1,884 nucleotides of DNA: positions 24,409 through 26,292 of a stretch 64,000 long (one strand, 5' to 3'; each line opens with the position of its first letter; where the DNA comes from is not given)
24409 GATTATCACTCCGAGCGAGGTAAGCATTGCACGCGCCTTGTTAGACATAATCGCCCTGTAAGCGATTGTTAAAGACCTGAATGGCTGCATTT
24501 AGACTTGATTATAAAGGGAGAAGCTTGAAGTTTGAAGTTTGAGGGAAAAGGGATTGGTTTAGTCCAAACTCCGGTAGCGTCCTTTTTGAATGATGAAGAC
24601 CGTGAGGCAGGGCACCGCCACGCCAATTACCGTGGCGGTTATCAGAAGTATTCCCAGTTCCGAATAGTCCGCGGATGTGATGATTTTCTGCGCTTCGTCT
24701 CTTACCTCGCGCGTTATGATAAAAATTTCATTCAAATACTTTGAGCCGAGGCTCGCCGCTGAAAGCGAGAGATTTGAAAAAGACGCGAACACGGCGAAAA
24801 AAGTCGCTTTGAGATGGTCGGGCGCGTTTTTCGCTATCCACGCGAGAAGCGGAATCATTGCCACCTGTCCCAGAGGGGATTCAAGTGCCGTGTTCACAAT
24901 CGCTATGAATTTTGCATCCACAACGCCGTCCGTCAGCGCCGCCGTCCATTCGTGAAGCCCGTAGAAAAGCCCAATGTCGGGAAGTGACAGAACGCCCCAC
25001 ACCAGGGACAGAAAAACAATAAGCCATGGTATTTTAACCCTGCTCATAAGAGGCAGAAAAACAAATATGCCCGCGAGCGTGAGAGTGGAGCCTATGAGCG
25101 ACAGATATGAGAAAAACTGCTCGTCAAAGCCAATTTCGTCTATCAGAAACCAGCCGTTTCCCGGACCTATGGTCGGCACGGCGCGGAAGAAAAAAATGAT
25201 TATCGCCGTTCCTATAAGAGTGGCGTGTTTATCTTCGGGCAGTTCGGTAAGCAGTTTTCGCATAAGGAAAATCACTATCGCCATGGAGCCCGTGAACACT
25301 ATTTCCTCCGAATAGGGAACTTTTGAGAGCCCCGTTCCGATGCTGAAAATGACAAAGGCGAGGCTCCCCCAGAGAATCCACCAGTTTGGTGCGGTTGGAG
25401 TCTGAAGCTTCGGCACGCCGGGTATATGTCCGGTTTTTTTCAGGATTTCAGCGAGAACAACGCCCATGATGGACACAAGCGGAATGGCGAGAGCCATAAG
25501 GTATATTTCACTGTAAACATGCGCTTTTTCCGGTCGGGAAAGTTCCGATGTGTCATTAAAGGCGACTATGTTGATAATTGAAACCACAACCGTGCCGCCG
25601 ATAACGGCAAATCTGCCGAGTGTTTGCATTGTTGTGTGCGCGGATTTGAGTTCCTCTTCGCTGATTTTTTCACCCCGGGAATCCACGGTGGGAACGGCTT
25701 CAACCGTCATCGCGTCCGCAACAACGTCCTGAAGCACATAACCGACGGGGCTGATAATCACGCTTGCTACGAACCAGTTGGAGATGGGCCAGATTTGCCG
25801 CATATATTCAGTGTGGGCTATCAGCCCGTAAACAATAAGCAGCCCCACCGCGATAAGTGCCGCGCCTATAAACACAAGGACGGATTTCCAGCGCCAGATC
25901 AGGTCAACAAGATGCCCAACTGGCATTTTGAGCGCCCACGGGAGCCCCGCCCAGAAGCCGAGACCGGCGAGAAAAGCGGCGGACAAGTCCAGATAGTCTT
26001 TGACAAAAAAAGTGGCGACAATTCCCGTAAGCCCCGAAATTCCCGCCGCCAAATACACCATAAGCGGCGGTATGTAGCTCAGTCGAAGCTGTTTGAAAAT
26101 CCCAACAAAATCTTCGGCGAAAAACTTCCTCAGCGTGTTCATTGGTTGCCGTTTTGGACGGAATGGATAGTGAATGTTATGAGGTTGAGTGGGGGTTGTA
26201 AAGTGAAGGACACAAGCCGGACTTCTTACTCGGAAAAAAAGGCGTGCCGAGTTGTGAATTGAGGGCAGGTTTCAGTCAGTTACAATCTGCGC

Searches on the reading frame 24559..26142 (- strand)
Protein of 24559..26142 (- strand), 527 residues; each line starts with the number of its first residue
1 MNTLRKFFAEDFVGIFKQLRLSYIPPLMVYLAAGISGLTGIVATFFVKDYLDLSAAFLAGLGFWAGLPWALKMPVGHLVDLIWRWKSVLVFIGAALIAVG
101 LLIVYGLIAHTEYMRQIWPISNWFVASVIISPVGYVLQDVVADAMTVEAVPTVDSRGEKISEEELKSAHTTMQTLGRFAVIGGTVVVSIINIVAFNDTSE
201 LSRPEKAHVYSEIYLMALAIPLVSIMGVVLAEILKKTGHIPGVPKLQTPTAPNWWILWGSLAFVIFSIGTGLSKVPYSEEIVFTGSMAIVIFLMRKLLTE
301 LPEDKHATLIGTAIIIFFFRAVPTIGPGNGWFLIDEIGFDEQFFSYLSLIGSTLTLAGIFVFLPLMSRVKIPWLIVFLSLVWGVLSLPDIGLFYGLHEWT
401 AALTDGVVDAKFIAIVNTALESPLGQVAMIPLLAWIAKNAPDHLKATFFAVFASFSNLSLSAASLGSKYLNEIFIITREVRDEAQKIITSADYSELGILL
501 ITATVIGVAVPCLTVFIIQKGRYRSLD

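Call 9: search_protein_families(library=ncbifam, proteins=[window:24559-26142:-])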
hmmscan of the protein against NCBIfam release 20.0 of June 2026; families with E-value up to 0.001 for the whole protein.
window:24559-26142:- (527 aa): 1 family
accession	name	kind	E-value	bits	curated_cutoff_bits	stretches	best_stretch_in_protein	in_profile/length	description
TIGR00788.1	fbt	subfamily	4.6e-09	35.7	216.4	1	27-500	32-440/468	folate/biopterin family MFS transporter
